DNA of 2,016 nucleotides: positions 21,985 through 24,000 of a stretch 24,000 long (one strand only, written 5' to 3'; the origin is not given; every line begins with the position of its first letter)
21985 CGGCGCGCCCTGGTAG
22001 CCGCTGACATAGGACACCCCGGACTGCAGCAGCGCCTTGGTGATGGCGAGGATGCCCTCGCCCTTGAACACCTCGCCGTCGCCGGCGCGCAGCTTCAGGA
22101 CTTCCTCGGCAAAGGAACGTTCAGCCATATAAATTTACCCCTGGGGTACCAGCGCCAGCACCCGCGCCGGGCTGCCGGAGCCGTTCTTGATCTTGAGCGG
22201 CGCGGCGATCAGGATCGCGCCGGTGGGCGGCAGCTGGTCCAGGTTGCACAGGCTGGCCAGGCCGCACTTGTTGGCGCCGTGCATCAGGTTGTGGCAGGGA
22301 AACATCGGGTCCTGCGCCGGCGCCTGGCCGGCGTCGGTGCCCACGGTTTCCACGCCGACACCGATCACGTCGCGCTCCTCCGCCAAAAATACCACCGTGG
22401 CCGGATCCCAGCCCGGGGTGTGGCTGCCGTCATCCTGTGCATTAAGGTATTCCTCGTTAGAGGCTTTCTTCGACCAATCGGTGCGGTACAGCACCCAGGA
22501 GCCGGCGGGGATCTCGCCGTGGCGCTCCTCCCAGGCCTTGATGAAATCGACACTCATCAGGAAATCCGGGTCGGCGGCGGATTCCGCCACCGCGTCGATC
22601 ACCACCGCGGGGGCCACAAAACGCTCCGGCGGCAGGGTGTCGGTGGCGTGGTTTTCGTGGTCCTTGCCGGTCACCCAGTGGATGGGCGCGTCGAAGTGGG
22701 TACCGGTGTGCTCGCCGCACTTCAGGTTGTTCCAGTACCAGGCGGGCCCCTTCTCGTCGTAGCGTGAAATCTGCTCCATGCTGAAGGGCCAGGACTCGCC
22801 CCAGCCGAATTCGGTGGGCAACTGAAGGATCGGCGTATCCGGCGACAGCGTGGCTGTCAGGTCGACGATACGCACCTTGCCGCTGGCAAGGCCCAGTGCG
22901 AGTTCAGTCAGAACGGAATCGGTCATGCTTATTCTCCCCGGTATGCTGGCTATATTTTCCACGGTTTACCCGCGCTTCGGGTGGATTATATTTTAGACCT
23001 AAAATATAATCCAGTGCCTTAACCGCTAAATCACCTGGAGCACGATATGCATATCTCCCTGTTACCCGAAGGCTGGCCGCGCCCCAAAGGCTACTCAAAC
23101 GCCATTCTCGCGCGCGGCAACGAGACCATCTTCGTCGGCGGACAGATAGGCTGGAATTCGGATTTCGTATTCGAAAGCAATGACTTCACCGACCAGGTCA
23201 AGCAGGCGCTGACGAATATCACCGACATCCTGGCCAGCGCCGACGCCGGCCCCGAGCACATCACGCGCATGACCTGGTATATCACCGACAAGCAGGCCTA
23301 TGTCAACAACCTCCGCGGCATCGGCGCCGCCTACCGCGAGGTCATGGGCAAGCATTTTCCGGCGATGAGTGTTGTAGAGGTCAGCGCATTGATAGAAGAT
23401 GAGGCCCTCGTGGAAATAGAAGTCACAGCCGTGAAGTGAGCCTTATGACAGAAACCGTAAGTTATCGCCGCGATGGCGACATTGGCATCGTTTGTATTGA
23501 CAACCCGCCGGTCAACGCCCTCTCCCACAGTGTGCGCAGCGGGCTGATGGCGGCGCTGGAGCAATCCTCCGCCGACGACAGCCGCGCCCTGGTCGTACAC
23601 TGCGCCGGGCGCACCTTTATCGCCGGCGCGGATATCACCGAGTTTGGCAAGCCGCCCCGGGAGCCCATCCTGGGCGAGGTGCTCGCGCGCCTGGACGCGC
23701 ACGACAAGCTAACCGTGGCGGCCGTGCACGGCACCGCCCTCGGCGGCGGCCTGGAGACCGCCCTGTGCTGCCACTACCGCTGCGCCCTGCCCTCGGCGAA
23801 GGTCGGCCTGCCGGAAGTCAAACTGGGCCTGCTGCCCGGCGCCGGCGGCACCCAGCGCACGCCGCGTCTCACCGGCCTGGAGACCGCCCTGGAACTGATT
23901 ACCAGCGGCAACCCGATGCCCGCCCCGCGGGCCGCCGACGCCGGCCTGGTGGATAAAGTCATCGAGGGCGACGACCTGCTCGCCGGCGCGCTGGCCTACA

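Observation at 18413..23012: Cyclase-family hydrolase plus IorAB-type oxidoreductase operon wired to a 2-aminobenzoyl-CoA monooxygenase/reductase cluster: a possible ligase-independent route to the aryl-CoA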

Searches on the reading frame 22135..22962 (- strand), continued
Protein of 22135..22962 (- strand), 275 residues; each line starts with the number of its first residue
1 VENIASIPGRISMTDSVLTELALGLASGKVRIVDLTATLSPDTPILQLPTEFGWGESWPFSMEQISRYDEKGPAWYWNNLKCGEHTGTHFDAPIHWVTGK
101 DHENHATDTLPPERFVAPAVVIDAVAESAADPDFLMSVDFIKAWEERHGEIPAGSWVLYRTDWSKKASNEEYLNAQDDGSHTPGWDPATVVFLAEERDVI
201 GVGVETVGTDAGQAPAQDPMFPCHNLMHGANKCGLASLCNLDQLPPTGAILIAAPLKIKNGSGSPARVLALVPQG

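Call 23: search_dna_similar(query=window:22135-22926:-, collection=plasmids, mode=protein, max_evalue=1e-30, max_rows=40, rows=spread)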
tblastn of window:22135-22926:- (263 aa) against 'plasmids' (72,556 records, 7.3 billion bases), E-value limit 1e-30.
Records with a match: 81; places in all: 102; records where one place covers at least 80% of the query: 81.
Best place of each record, by identity: 60-80% 8; <60% 73.
By first word of the organism name: Sulfitobacter 19; Thermus 16; Roseibium 6; Novosphingobium 4; Labrenzia 4; Burkholderia 3; Neorhizobium 3; Paracoccus 3; Tritonibacter 3; Azospirillum 2; and 16 more.
By predicted mobility (MOB-suite, as given by PLSDB): non-mobilizable 74; mobilizable 4; conjugative 3.
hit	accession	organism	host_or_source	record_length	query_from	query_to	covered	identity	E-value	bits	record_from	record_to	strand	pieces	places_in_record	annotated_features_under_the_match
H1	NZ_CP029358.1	Azospirillum thermophilum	cell culture,hot spring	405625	18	261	93%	66.8%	2e-101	330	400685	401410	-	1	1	cyclase family protein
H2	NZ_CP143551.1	Burkholderia multivorans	Homo sapiens,bronchoalveolar lavage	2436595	3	260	98%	61.6%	7e-102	332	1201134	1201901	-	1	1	none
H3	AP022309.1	Burkholderia sp. SFA1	-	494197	4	260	98%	60.7%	6e-99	323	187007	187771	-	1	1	cyclase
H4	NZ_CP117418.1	Novosphingobium humi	Single cell,Soil from military shooting ...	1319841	4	260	98%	60.7%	9e-92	303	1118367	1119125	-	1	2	none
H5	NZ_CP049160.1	Caballeronia sp. SBC1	whole organism,soil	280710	1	262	100%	59.2%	9e-100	325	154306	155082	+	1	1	cyclase family protein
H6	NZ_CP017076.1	Novosphingobium resinovorum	single cell,soil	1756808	1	262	100%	58.8%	1e-93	308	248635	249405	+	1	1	none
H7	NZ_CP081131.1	Sulfitobacter sp. W074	-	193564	1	261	99%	58.2%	2e-90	299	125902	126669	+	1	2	cyclase family protein | SDR family NAD(P)-dependent oxidoreductase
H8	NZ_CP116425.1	Sulfitobacter faviae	Hexacorallia,culture,Cold water coral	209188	1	261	99%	57.9%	2e-90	299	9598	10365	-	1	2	cyclase family protein | SDR family NAD(P)-dependent oxidoreductase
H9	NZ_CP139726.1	Sulfitobacter faviae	Bacterial Culture,hydrothermal vent ...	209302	1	261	99%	57.9%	1e-89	296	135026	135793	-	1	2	cyclase family protein | SDR family NAD(P)-dependent oxidoreductase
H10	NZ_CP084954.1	Sulfitobacter indolifex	cell culture,Seawater from the North ...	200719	1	261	99%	57.9%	2e-89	296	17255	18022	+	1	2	cyclase family protein | SDR family NAD(P)-dependent oxidoreductase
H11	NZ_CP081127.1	Sulfitobacter sp. W002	-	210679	1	261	99%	57.5%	4e-89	295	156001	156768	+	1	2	cyclase family protein | SDR family NAD(P)-dependent oxidoreductase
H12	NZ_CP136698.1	Sulfitobacter dubius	Macrocystis pyrifera gametophyte,Whole ...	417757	1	261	99%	57.5%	4e-89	295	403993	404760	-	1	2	cyclase family protein | SDR family NAD(P)-dependent oxidoreductase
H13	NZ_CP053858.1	Agrobacterium pusense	Fusarium oxysporum f. sp. ...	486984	1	261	99%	56.7%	9e-90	297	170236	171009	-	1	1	cyclase family protein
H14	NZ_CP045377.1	Sulfitobacter sp. THAF37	pure culture,Surface of a polyethylene ...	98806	1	260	99%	56.5%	2e-93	307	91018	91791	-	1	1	cyclase family protein | SDR family NAD(P)-dependent oxidoreductase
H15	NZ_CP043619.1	Pukyongiella litopenaei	Penaeus vannamei (shrimp),cultured ...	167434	1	259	98%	56.4%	4e-86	286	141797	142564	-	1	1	cyclase family protein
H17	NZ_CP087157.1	Roseibium aggregatum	cell culture,seawater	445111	4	262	98%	56.0%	6e-86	286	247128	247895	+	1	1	cyclase family protein | SDR family NAD(P)-dependent oxidoreductase | SDR family oxidoreductase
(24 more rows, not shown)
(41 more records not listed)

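Call 24: get_annotated_region(hit=H1, flank=10000)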
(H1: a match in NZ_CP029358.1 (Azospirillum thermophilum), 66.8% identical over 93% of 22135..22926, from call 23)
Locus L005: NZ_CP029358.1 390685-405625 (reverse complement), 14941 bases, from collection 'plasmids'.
description: Azospirillum thermophilum strain CFH 70021 plasmid unnamed3
organism: Azospirillum thermophilum (NCBI taxid 2202148)
taxonomy: Bacteria; Pseudomonadota; Alphaproteobacteria; Rhodospirillales; Azospirillaceae; Azospirillum; Azospirillum thermophilum
host: -; source: cell culture,hot spring; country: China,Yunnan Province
typing (MOB-suite, as given by PLSDB): non-mobilizable
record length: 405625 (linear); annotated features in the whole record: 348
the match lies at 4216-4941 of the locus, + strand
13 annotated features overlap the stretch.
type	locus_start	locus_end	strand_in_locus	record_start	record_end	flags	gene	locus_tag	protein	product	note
CDS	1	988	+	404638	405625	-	-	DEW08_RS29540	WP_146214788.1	ABC transporter ATP-binding protein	-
CDS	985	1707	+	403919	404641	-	-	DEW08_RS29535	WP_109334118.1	ABC transporter ATP-binding protein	-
CDS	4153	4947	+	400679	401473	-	-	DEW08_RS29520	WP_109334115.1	cyclase family protein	-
CDS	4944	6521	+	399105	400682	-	-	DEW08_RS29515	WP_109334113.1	ATP-dependent acyl-CoA ligase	GO:0006633 - fatty acid biosynthetic process [Evidence IEA]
CDS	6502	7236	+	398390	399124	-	-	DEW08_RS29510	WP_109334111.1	SDR family NAD(P)-dependent oxidoreductase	-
CDS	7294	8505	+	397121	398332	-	-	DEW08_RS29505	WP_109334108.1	DNA polymerase IV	GO:0006281 - DNA repair [Evidence IEA]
CDS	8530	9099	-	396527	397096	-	-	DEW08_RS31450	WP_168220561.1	methyl-accepting chemotaxis protein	GO:0007165 - signal transduction [Evidence IEA]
CDS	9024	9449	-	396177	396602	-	-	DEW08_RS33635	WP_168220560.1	hypothetical protein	-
CDS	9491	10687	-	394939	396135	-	-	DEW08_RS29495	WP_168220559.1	HAMP domain-containing protein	GO:0007165 - signal transduction [Evidence IEA]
CDS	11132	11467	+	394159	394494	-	-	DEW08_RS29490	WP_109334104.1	DUF2892 domain-containing protein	-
CDS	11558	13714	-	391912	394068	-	uvrB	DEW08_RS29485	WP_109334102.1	excinuclease ABC subunit UvrB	GO:0006289 - nucleotide-excision repair [Evidence IEA]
CDS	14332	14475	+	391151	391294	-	-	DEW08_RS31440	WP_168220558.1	hypothetical protein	-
CDS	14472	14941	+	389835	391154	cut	-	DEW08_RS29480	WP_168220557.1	type II toxin-antitoxin system HipA family toxin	-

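Call 25: get_annotated_region(hit=H3, flank=10000)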
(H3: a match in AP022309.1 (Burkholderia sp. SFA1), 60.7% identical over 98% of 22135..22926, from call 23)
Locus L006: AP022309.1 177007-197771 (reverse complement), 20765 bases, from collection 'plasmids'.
description: Burkholderia sp. SFA1 plasmid BSFA1_p3 DNA, complete genome
organism: Burkholderia sp. SFA1 (NCBI taxid 341178)
taxonomy: Bacteria; Pseudomonadota; Betaproteobacteria; Burkholderiales; Burkholderiaceae; Burkholderia; Burkholderia sp. SFA1
host: -; source: -; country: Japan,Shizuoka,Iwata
typing (MOB-suite, as given by PLSDB): mobilizable; relaxase MOBP
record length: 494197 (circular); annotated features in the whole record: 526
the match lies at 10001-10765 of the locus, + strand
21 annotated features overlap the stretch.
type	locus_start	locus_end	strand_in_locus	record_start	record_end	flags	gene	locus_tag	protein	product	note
CDS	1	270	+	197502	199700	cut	-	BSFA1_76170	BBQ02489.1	indolepyruvate ferredoxin oxidoreductase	-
CDS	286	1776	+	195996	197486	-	-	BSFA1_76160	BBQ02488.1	indolepyruvate oxidoreductase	-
CDS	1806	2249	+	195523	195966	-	-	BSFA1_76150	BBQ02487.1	4-hydroxybenzoyl-CoA thioesterase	-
CDS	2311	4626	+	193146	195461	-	-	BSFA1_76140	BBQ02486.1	bifunctional hydroxylase/oxidoreductase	-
CDS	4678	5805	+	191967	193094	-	-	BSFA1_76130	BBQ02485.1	gentisate 1,2-dioxygenase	-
CDS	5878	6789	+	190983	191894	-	-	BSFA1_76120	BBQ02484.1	gentisate 1,2-dioxygenase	-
CDS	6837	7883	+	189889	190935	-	-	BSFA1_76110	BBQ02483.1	nitrilase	-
CDS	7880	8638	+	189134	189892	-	maiA_4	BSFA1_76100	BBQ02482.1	maleate isomerase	-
CDS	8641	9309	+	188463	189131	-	-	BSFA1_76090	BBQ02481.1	Asp/Glu/hydantoin racemase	-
CDS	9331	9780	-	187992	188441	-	-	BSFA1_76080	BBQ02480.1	MarR family transcriptional regulator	-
CDS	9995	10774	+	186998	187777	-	-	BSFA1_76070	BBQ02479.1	cyclase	-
CDS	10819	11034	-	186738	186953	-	-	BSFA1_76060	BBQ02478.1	hypothetical protein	-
CDS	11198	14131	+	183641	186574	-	-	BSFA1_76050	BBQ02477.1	DDE transposase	-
CDS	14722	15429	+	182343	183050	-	-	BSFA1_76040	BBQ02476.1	hypothetical protein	-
CDS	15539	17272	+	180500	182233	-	-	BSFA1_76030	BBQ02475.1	hypothetical protein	-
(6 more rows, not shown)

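Call 26: get_annotated_region(hit=H17, flank=10000)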
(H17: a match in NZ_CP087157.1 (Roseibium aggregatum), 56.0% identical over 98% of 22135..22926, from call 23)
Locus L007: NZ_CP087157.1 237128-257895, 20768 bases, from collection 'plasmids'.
description: Roseibium aggregatum strain LZB033 plasmid p1_LZB033, complete sequence
organism: Roseibium aggregatum (NCBI taxid 187304)
taxonomy: Bacteria; Pseudomonadota; Alphaproteobacteria; Hyphomicrobiales; Stappiaceae; Roseibium; Roseibium aggregatum
host: -; source: cell culture,seawater; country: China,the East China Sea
typing (MOB-suite, as given by PLSDB): non-mobilizable
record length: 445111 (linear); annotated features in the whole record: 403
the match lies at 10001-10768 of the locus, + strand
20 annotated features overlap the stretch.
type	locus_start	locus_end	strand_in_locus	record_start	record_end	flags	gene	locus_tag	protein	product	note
CDS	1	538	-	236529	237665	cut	-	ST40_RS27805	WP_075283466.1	ABC transporter substrate-binding protein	-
CDS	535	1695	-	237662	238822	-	-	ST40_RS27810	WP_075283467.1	CaiB/BaiF CoA-transferase family protein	-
CDS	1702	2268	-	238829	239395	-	-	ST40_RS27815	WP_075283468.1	MaoC family dehydratase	-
CDS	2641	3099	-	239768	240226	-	-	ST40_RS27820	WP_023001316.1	MarR family transcriptional regulator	-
CDS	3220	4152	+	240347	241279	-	-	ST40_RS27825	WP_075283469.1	PDR/VanB family oxidoreductase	-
CDS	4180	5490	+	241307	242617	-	-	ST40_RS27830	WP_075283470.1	aromatic ring-hydroxylating dioxygenase subunit alpha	-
CDS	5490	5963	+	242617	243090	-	-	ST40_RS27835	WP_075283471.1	aromatic-ring-hydroxylating dioxygenase subunit beta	GO:0019439 - aromatic compound catabolic process [Evidence IEA]; GO:0006725 - cellular aromatic compound metabolic ...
CDS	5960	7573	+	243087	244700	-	-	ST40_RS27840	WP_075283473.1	AMP-binding protein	-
CDS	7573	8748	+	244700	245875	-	-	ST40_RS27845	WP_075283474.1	thiolase family protein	-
CDS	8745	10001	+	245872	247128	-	-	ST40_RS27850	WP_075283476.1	SDR family NAD(P)-dependent oxidoreductase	-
CDS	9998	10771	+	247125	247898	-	-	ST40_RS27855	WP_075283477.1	cyclase family protein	-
CDS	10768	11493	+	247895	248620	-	-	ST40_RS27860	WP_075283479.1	SDR family oxidoreductase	-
CDS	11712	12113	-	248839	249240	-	-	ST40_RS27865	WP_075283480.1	thioesterase family protein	-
CDS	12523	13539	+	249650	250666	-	-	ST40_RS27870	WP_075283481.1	TRAP transporter substrate-binding protein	-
CDS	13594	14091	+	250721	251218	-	-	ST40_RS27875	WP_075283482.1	TRAP transporter small permease subunit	-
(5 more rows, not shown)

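Call 51: find_encoding_contigs(protein=window:22135-22926:-, flank=10000, max_places=3)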
Protein window:22135-22926:- (263 aa): no gene with exactly this product is on record in the collection.

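Call 52: find_encoding_contigs(protein=P0002, flank=10000, max_places=2)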
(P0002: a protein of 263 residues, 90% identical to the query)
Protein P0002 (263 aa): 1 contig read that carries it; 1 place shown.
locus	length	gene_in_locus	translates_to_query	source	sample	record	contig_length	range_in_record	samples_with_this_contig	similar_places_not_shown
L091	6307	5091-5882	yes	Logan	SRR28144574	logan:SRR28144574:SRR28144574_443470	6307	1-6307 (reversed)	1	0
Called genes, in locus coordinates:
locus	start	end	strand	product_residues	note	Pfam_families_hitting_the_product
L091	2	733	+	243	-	?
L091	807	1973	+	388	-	PF02353:CMAS, PF13489:Methyltransf_23, PF08241:Methyltransf_11, PF08242:Methyltransf_12, PF13649:Methyltransf_25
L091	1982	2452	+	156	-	PF01575:MaoC_dehydratas, PF13452:FAS1_DH_region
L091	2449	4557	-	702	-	PF00378:ECH_1, PF16113:ECH_2, PF02737:3HCDH_N, PF00725:3HCDH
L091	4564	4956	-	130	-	PF01042:Ribonuc_L-PSP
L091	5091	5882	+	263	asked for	PF04199:Cyclase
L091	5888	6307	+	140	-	?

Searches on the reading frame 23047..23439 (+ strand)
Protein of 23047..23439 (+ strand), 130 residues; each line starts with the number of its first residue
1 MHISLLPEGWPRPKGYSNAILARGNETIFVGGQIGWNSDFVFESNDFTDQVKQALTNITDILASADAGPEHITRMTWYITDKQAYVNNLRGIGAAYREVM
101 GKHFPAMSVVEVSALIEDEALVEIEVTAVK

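Call 4: search_protein_families(library=pfam, proteins=[window:23047-23439:+])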
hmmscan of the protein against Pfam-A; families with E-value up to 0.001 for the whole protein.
window:23047-23439:+ (130 aa): 1 family
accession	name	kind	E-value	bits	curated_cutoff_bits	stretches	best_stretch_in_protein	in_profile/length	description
PF01042.26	Ribonuc_L-PSP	-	1.5e-21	77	27.3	1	15-129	10-120/121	Endoribonuclease L-PSP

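Call 5: search_protein_families(library=ncbifam, proteins=[window:23047-23439:+])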
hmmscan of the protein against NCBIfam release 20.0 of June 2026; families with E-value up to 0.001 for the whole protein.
window:23047-23439:+ (130 aa): 3 families
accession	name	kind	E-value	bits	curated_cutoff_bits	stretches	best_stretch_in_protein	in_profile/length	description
TIGR00004.1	TIGR00004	subfamily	3.4e-16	59.6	106.25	1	16-130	16-125/125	Rid family detoxifying hydrolase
NF008490.0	PRK11401.1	equivalog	1.2e-06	28.5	222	1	28-130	27-127/129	enamine/imine deaminase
TIGR03610.1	RutC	equivalog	1.9e-05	24.8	169.1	1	6-126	7-122/127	pyrimidine utilization protein C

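Call 50: find_encoding_contigs(protein=window:23047-23439:+, flank=10000, max_places=3)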
Protein window:23047-23439:+ (130 aa): no gene with exactly this product is on record in the collection.

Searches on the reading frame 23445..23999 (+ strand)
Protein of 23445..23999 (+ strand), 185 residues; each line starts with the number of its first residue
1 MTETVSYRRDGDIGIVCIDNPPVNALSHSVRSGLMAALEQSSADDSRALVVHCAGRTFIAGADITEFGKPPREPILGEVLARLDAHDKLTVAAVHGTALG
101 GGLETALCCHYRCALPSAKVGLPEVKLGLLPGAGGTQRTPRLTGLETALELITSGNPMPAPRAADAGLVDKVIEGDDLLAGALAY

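Call 76: find_related_loci(query=window:23445-23999:+, collection=metagenome_contigs, flank=10000)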
Query window:23445-23999:+ (185 aa) in metagenome_contigs; peptide patterns used: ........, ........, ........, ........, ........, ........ (x = any residue, [..] = any of these).
600 stretches matched a pattern (row limit reached: there are more); 568 encode a relative of the query (tblastn E <= 1e-3); the best 80 are kept; 80 distinct loci.
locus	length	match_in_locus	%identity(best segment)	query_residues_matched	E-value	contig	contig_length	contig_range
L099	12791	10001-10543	67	5-185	1e-79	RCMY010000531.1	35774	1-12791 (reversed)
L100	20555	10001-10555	62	1-185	3e-78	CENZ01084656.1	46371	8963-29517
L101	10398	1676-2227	65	1-185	6e-78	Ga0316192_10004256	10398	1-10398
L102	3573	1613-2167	62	1-185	5e-78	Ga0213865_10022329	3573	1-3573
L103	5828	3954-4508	59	1-185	2e-76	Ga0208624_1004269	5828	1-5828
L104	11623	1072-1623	65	1-185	2e-75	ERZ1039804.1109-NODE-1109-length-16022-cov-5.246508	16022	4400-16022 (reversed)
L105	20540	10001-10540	64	6-185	1e-74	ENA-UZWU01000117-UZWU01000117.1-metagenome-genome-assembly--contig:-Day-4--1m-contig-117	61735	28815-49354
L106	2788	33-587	61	1-185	5e-75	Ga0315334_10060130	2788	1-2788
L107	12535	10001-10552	64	1-185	1e-73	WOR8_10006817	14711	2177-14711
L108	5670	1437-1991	58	1-185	9e-74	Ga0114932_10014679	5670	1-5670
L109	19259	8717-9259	63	4-185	2e-73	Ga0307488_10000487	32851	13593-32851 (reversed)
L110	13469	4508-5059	62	1-185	1e-73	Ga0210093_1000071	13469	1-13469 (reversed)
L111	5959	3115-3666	63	1-185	1e-72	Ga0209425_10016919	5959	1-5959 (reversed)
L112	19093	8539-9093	60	1-185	2e-72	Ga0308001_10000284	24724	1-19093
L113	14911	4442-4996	59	1-185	5e-72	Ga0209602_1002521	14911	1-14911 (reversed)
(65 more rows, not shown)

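Call 93: search_protein_families(library=pfam, proteins=[window:23445-23999:+], max_evalue=0.00001)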
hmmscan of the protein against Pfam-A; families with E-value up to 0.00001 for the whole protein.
window:23445-23999:+ (185 aa): 2 families
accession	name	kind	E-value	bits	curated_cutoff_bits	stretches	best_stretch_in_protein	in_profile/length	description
PF00378.25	ECH_1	-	2.2e-30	106.3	27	1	12-183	5-184/251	Enoyl-CoA hydratase/isomerase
PF16113.10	ECH_2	-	1.4e-16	61.4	27.2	1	23-178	12-177/335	Enoyl-CoA hydratase/isomerase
